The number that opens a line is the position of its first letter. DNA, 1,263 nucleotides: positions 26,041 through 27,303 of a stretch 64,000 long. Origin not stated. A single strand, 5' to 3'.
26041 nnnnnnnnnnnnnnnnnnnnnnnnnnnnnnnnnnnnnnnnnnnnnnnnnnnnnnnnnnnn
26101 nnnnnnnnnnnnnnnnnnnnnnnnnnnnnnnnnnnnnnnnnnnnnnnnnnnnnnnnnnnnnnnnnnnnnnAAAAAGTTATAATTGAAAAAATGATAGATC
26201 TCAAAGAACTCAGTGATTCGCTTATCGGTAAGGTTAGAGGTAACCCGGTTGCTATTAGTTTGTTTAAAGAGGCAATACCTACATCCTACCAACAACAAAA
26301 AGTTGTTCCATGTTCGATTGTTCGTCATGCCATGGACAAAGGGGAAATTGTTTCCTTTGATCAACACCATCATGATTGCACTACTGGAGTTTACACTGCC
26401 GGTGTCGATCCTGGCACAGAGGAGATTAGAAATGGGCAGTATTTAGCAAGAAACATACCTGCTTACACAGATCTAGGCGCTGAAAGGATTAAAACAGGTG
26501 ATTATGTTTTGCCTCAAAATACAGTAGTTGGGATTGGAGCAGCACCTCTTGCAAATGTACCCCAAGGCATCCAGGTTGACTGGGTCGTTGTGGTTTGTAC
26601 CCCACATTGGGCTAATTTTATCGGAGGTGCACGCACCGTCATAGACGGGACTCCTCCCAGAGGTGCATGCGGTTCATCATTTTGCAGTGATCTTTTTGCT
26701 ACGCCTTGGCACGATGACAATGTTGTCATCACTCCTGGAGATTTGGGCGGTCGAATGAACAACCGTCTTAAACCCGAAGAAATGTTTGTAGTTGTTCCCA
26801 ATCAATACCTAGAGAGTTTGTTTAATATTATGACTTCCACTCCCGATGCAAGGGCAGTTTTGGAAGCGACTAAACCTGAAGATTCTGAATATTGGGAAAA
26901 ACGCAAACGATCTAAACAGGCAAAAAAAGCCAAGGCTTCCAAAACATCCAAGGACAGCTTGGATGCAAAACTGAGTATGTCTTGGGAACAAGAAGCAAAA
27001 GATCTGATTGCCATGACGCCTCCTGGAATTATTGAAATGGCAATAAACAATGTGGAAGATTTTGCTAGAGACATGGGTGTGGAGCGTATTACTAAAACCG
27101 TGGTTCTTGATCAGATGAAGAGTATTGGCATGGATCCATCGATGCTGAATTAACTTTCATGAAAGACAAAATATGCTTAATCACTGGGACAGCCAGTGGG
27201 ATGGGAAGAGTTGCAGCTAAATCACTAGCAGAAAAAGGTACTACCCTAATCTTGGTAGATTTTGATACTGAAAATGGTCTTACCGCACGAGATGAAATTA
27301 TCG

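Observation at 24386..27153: Divergent operon pair whose lead genes share a PCP_red-like C-terminal domain fused to two unrelated N-terminal domains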

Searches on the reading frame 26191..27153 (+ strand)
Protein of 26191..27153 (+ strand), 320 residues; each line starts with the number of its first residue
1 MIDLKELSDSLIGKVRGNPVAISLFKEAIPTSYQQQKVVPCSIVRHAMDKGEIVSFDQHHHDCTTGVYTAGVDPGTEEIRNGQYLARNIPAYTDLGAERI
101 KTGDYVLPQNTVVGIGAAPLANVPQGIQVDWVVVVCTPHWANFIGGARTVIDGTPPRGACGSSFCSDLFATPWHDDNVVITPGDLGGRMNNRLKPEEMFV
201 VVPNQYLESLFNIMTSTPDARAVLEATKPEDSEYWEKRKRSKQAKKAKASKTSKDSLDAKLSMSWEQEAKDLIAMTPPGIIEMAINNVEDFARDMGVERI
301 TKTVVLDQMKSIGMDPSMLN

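Call 3: search_protein_families(library=pfam, proteins=[window:26191-27153:+], max_evalue=0.1)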
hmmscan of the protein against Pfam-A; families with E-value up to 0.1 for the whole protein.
window:26191-27153:+ (320 aa): 2 families
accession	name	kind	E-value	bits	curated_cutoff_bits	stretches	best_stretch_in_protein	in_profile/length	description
PF02596.20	DUF169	-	8.2e-22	78.5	27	1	14-210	7-206/209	Uncharacterised ArCR, COG2043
PF08369.16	PCP_red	-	0.0002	21.8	32.5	1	265-305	1-41/45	Proto-chlorophyllide reductase 57 kD subunit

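Call 6: search_protein_families(library=ncbifam, proteins=[window:26191-27153:+], max_evalue=0.1)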
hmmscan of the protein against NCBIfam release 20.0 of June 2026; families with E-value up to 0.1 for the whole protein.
window:26191-27153:+ (320 aa): 2 families
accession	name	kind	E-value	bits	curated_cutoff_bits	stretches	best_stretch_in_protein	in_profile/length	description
NF002789.0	PRK02910.1-3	equivalog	4e-05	22.7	509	1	228-312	448-533/535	ferredoxin:protochlorophyllide reductase (ATP-dependent) subunit B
TIGR01278.1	DPOR_BchB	equivalog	0.0013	17.7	490.35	1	241-308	440-507/512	ferredoxin:protochlorophyllide reductase (ATP-dependent) subunit B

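Call 8: find_homologous_proteins(query=window:26191-27153:+)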
Query window:26191-27153:+ (320 aa): 348 proteins with E <= 0.001 among 3212 candidates; the best 120 are listed.
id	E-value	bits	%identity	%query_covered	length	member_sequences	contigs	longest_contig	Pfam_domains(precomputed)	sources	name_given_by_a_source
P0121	1.0e-209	713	97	100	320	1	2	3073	PF02596.21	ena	-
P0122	2.6e-209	712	97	100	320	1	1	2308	PF02596.21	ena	-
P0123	2.6e-209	712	97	100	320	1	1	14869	PF02596.21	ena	-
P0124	3.6e-209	711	97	100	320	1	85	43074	PF02596.21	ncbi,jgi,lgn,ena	-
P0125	5.0e-209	711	97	100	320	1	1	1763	PF02596.21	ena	-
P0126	5.0e-209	711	96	100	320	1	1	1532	PF02596.21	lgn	-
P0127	5.0e-209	711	97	100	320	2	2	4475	PF02596.21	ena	-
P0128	6.9e-209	710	97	100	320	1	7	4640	PF02596.21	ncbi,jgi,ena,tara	tara:strand:- start:296 stop:1258 length:963 start_codon:yes stop_codon:yes gene_type:complete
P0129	9.5e-209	710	96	100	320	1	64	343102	PF02596.21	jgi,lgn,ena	-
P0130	9.5e-209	710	96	100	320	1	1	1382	PF02596.21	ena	-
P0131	9.5e-209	710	96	100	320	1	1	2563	PF02596.21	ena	-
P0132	1.3e-208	710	96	100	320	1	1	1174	PF02596.21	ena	-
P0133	1.3e-208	709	96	100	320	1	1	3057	PF02596.21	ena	-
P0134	1.8e-208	709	96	100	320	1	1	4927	PF02596.21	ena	-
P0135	1.8e-208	709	96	100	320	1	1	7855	PF02596.21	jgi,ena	-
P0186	2.7e-181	620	83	100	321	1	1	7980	PF08369.17,PF02596.21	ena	-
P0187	5.3e-181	619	83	100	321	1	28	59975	PF08369.17,PF02596.21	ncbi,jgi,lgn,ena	-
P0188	5.7e-181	619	82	100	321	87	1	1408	PF08369.17,PF02596.21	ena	-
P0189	7.2e-181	618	83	100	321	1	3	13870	PF08369.17,PF02596.21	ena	-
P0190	7.2e-181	618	83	100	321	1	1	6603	PF08369.17,PF02596.21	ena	-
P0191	1.2e-180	618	83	100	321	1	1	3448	PF08369.17,PF02596.21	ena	-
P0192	1.4e-180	617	83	100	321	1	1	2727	PF08369.17,PF02596.21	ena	-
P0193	1.4e-180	617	83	100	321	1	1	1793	PF08369.17,PF02596.21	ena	-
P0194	1.9e-180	617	83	100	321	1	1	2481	PF08369.17,PF02596.21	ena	-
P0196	5.0e-180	616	83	100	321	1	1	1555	PF08369.17,PF02596.21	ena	-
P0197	5.1e-180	616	83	100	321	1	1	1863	PF08369.17,PF02596.21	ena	-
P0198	5.3e-180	616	81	100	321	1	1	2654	PF08369.17,PF02596.21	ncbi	-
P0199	6.5e-180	615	81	100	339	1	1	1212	PF08369.17,PF02596.21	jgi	jgi:uncharacterized protein (DUF169 family)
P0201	6.8e-180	615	83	100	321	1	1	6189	PF08369.17,PF02596.21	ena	-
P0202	6.8e-180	615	83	100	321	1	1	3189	PF08369.17,PF02596.21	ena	-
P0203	8.6e-180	615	82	100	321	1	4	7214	PF08369.17,PF02596.21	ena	-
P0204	8.9e-180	615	82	100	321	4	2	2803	PF08369.17,PF02596.21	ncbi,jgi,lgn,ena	-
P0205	9.4e-180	615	81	100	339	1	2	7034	PF08369.17,PF02596.21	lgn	-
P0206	9.4e-180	615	83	100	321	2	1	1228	PF08369.17,PF02596.21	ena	-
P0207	9.5e-180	615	83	100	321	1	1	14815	PF08369.17,PF02596.21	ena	-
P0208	9.7e-180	615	83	100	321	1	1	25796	PF08369.17,PF02596.21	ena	-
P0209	1.2e-179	614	82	100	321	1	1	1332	PF08369.17,PF02596.21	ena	-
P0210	1.3e-179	614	83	100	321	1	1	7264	PF08369.17,PF02596.21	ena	-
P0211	1.3e-179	614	82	100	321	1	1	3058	PF08369.17,PF02596.21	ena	-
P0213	1.4e-179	614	82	100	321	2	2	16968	PF08369.17,PF02596.21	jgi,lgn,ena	jgi:uncharacterized protein (DUF169 family)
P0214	1.5e-179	614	81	100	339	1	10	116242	PF08369.17,PF02596.21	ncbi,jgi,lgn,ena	jgi:uncharacterized protein (DUF169 family)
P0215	1.6e-179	614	82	100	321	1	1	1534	PF08369.17,PF02596.21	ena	-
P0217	1.8e-179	614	82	100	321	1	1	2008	PF08369.17,PF02596.21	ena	-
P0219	2.5e-179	613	82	100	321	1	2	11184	PF08369.17,PF02596.21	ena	-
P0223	3.1e-179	613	82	100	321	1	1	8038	PF08369.17,PF02596.21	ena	-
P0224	3.5e-179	613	82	100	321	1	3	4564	PF08369.17,PF02596.21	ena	-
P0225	4.6e-179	612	82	100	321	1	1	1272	PF08369.17,PF02596.21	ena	-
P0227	4.7e-179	612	82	100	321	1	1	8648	PF08369.17,PF02596.21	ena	-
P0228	4.7e-179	612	82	100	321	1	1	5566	PF08369.17,PF02596.21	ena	-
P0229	4.8e-179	612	82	100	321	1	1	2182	PF08369.17,PF02596.21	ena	-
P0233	6.6e-179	612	82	100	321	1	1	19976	PF08369.17,PF02596.21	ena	-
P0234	8.8e-179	612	82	100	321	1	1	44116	PF08369.17,PF02596.21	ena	-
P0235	9.1e-179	611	82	100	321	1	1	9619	PF08369.17,PF02596.21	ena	-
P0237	1.7e-178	611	82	100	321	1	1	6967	PF08369.17,PF02596.21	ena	-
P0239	4.1e-178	609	82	100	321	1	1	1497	PF08369.17,PF02596.21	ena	-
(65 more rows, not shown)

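Call 42: search_solved_structures(query=window:26191-27153:+, max_evalue=1, show_alignments=2)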
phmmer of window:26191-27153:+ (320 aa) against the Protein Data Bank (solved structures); distinct sequences matched with E-value up to 1: 1.
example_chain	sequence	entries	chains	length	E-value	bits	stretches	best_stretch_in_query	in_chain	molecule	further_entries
3oqb_A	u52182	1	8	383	0.52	12.7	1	81-120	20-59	Oxidoreductase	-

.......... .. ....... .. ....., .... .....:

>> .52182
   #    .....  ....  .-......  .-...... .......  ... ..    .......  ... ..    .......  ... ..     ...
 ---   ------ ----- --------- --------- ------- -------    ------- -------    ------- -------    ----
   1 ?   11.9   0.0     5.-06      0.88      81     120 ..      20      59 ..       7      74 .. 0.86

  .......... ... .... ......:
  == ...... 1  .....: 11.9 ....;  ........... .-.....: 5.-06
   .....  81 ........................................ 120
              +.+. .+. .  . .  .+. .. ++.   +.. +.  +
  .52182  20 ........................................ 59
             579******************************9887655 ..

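Call 55: search_protein_representatives(protein=window:26191-27153:+)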
Query: 320 residues. Proteins with E-value up to 0.001 (for the whole library): 107; up to 1e-10: 61; up to 1e-30: 18. The best 107 are listed.
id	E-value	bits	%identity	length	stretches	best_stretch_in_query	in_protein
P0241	5.2e-115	400.3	58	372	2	3-253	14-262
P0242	4.1e-98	344.8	50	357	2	1-254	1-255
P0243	5.2e-87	308.4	45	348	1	4-317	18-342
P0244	1.7e-83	296.8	47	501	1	13-315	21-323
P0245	2.3e-78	280.0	42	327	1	1-314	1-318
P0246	8.7e-78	278.1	48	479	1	2-314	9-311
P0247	5.8e-76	272.1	47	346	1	2-314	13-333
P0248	3.8e-72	259.5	59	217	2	21-161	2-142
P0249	3.5e-59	216.9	79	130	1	1-125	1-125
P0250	4.6e-53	196.8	48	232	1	22-203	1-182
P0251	8.4e-52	192.7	52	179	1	12-176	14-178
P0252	6.2e-51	189.9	41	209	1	112-316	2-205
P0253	1.9e-50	188.3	46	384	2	1-94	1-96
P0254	7.2e-46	173.2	65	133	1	48-182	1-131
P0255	1.1e-43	166.0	50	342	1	123-314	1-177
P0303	1.2e-09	54.2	37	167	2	261-316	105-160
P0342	1.6e-04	37.4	29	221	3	255-305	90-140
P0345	2.7e-04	36.7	31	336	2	249-316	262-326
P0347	6.1e-04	35.5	29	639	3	252-308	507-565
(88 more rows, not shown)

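Call 56: search_protein_families(library=pfam, proteins=[P0241, P0243, P0244, P0245, P0246, P0247, P0345, P0347, P0342, P0303], max_evalue=0.01)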
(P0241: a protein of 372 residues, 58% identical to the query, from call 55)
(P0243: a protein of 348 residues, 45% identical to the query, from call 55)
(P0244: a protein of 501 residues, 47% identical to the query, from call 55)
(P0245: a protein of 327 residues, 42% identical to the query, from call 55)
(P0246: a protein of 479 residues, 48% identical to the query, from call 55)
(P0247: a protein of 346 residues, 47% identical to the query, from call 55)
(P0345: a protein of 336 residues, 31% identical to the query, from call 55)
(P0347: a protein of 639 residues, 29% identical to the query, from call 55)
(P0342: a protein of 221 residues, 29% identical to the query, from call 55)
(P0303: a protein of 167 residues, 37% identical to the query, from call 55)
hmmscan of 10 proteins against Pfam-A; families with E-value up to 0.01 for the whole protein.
P0241 (372 aa): 2 families
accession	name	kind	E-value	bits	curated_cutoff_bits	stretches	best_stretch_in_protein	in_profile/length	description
PF02596.20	DUF169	-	1.3e-21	77.8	27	1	27-222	9-207/209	Uncharacterised ArCR, COG2043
PF08369.16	PCP_red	-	4.2e-08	33.5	32.5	1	316-356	1-41/45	Proto-chlorophyllide reductase 57 kD subunit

P0243 (348 aa): 2 families
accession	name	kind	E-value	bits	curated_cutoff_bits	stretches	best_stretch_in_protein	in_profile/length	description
PF02596.20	DUF169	-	3.4e-24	86.3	27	1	29-225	8-207/209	Uncharacterised ArCR, COG2043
PF08369.16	PCP_red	-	5.8e-09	36.3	32.5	1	290-332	1-43/45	Proto-chlorophyllide reductase 57 kD subunit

P0244 (501 aa): 3 families
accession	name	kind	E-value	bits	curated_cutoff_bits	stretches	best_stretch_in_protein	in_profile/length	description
PF02596.20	DUF169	-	1.5e-25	90.7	27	1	22-215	7-203/209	Uncharacterised ArCR, COG2043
PF10604.15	Polyketide_cyc2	-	1.8e-12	48.2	27.4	1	370-486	5-132/142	Polyketide cyclase / dehydrase and lipid transport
PF08369.16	PCP_red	-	8.5e-06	26.2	32.5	1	273-315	1-43/45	Proto-chlorophyllide reductase 57 kD subunit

P0245 (327 aa): 2 families
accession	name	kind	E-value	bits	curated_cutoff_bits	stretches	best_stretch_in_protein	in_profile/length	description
PF02596.20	DUF169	-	2.4e-28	99.8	27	1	15-207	6-201/209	Uncharacterised ArCR, COG2043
PF08369.16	PCP_red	-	5.1e-06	26.9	32.5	1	269-309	1-41/45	Proto-chlorophyllide reductase 57 kD subunit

P0246 (479 aa): 3 families
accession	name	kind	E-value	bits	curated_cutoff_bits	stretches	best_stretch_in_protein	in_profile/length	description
PF02596.20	DUF169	-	7.4e-29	101.5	27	1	18-218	2-205/209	Uncharacterised ArCR, COG2043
PF10604.15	Polyketide_cyc2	-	1.7e-09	38.6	27.4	1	348-466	7-132/142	Polyketide cyclase / dehydrase and lipid transport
PF08369.16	PCP_red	-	1.7e-07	31.6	32.5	1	262-304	1-43/45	Proto-chlorophyllide reductase 57 kD subunit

P0247 (346 aa): 2 families
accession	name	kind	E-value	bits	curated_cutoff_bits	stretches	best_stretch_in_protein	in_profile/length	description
PF02596.20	DUF169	-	1.3e-25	90.9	27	1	22-219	2-202/209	Uncharacterised ArCR, COG2043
PF08369.16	PCP_red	-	0.00091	19.7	32.5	1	284-325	1-42/45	Proto-chlorophyllide reductase 57 kD subunit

P0345 (336 aa): 3 families
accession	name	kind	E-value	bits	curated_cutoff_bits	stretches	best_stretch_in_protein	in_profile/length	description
PF08369.16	PCP_red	-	2.2e-07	31.2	32.5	0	213-256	1-44/45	Proto-chlorophyllide reductase 57 kD subunit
PF01613.24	Flavin_Reduct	-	0.00062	20.4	27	1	2-126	7-117/153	Flavin reductase like domain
PF04289.18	DUF447_N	-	0.001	19.4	24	1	4-71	3-62/114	Protein of unknown function (DUF447) N-terminal domain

P0347 (639 aa): 2 families
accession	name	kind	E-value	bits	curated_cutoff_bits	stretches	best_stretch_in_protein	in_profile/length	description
PF08369.16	PCP_red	-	6.6e-41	138.5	32.5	4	355-398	1-44/45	Proto-chlorophyllide reductase 57 kD subunit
PF00582.32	Usp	-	3e-27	96.3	24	2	182-336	5-139/141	Universal stress protein family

P0342 (221 aa): 1 family
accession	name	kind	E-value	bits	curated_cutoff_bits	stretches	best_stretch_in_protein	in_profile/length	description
PF08369.16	PCP_red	-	1.1e-37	128.3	32.5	3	172-216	1-45/45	Proto-chlorophyllide reductase 57 kD subunit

P0303 (167 aa): 1 family
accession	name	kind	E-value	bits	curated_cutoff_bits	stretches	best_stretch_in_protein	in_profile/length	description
PF08369.16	PCP_red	-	1.8e-06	28.3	32.5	1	109-150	1-42/45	Proto-chlorophyllide reductase 57 kD subunit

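Call 57: find_encoding_contigs(protein=P0245, flank=8000, max_places=4)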
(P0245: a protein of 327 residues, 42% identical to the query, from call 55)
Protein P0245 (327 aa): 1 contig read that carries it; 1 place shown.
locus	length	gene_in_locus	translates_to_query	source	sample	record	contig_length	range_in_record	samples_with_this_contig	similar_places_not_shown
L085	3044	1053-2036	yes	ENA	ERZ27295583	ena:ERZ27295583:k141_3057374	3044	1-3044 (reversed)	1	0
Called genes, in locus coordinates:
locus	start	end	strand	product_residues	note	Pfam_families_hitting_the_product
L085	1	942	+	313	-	?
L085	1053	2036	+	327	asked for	PF02596:DUF169, PF08369:PCP_red (faint)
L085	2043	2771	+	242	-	PF02596:DUF169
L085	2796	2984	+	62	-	PF00037:Fer4 (weak), PF13237:Fer4_10 (weak), PF14697:Fer4_21 (weak), PF12838:Fer4_7, PF13187:Fer4_9 (weak), PF12797:Fer4_2 (weak), PF00037:Fer4, PF12837:Fer4_6 (weak), +3 more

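Call 58: find_encoding_contigs(protein=P0243, flank=8000, max_places=4)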
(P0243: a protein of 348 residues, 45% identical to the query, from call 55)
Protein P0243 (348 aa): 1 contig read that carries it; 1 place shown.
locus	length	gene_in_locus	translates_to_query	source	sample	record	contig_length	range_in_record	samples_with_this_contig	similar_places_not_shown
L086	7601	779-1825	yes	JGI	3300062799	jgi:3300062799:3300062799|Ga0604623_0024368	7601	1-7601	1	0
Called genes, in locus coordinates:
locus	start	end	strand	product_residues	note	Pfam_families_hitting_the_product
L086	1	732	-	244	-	?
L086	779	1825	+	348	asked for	PF02596:DUF169, PF08369:PCP_red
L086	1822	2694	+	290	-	-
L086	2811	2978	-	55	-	-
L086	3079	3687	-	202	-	PF01725:Ham1p_like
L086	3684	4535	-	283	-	PF01138:RNase_PH, PF03725:RNase_PH_C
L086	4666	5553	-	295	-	PF01177:Asp_Glu_race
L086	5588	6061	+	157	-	-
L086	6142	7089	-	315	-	PF00291:PALP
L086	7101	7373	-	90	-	PF02597:ThiS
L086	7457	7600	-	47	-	?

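Call 68: predict_structure(alignment_id=A4)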
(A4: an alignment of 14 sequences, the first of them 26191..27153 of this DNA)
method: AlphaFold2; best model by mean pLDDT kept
length: 320 residues; sequences in the alignment: 14
mean_pLDDT: 88.1   pTM: 0.68
mean pLDDT of the five models: 88.1, 86.8, 85.7, 83.1, 79.7
residues with pLDDT >= 90: 191; 70-90: 104; 50-70: 20; < 50: 5
segments of 3 or more residues with pLDDT < 50: 251-255
pLDDT, mean of each block of 10 residues (from residue 1): 91 94 97 96 96 97 93 92 88 88 86 96 96 95 94 93 89 94 83 92 97 78 74 87 71 56 89 80 88 89 90 70
secondary structure, 60 per line:
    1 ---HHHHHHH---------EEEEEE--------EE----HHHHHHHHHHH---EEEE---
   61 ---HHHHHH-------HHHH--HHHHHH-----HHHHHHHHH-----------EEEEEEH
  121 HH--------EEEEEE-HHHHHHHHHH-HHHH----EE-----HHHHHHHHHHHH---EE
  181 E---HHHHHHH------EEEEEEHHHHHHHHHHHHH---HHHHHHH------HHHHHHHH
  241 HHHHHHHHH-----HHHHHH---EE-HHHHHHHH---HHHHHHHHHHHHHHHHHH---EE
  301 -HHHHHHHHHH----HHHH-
elements in order: H4-10 E20-25 H40-50 E54-57 H64-69 H77-80 H83-88 H94-102 E114-119 E131-136 H138-147 H149-152 H164-175 E179-181 H185-191 E198-203 H204-216 H220-226 H233-249 H255-260 H267-274 H278-295 H302-311 H316-319

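Call 89: find_encoding_contigs(protein=P0241, flank=8000, max_places=3)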
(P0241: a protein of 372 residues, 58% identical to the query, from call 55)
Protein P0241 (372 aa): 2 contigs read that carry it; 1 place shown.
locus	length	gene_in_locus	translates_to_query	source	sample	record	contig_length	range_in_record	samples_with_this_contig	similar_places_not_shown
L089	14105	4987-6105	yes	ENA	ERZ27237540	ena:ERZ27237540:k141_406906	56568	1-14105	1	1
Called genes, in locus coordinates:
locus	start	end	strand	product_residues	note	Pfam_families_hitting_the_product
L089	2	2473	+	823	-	?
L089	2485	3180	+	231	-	-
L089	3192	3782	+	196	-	PF01618:MotA_ExbB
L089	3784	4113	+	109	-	PF09919:DUF2149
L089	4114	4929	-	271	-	-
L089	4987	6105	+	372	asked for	PF02596:DUF169, PF08369:PCP_red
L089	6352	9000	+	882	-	PF07715:Plug, PF00593:TonB_dep_Rec_b-barrel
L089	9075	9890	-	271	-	-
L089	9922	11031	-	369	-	PF00355:Rieske, PF13806:Rieske_2 (weak), PF19112:VanA_C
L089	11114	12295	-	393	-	PF00144:Beta-lactamase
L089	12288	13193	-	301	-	PF00106:adh_short, PF08659:KR (faint), PF13561:adh_short_C2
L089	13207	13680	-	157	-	PF04238:DUF420 (weak)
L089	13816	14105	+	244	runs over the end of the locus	PF00857:Isochorismatase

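Call 90: find_encoding_contigs(protein=P0247, flank=8000, max_places=3)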
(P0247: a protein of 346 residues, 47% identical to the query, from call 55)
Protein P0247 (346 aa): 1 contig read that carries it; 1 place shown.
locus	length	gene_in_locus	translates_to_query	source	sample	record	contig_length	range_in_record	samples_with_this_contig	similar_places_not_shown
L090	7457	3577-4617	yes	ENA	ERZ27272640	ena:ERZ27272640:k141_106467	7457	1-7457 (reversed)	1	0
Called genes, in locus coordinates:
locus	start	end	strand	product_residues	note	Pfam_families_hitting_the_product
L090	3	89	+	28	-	?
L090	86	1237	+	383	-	PF22691:Thiolase_C_1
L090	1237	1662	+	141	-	PF12172:zf-ChsH2, PF01796:OB_ChsH2_C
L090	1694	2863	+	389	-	PF02771:Acyl-CoA_dh_N, PF02770:Acyl-CoA_dh_M, PF00441:Acyl-CoA_dh_1, PF08028:Acyl-CoA_dh_2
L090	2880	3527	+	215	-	PF00857:Isochorismatase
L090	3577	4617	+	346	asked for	PF02596:DUF169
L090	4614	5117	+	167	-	PF12802:MarR_2, PF01047:MarR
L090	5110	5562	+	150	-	PF10604:Polyketide_cyc2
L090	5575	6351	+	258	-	-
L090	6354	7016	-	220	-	PF00392:GntR, PF07729:FCD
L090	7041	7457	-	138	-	?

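Call 91: find_encoding_contigs(protein=P0246, flank=8000, max_places=3)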
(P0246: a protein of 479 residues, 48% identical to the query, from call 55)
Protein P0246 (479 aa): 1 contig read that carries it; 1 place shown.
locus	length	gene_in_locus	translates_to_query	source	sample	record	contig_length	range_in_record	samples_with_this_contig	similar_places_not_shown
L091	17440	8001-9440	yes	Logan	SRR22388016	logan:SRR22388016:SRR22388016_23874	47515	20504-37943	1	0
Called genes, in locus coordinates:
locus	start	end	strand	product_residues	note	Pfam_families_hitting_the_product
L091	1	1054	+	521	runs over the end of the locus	-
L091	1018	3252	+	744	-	PF00005:ABC_tran, PF13304:AAA_21 (faint)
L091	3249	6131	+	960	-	PF02653:BPD_transp_2, PF00005:ABC_tran, PF13304:AAA_21 (faint), PF12399:BCA_ABC_TP_C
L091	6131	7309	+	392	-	PF00355:Rieske, PF19298:KshA_C (faint), PF19112:VanA_C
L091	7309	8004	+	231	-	PF01738:DLH, PF08840:BAAT_C (faint)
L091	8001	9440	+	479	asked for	PF02596:DUF169, PF08369:PCP_red (weak), PF10604:Polyketide_cyc2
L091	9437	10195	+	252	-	-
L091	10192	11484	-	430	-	-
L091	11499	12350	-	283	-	PF00106:adh_short, PF08659:KR, PF13561:adh_short_C2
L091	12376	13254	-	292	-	PF00561:Abhydrolase_1, PF12146:Hydrolase_4, PF12697:Abhydrolase_6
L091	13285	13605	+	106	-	PF03992:ABM (weak)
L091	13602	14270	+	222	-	PF00561:Abhydrolase_1, PF12697:Abhydrolase_6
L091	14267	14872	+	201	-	-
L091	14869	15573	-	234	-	-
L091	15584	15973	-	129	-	PF12680:SnoaL_2 (weak)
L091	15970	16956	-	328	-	PF07224:Chlorophyllase (faint), PF01738:DLH (faint)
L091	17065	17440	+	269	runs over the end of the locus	PF00106:adh_short, PF08659:KR, PF13561:adh_short_C2, PF23441:SDR (weak)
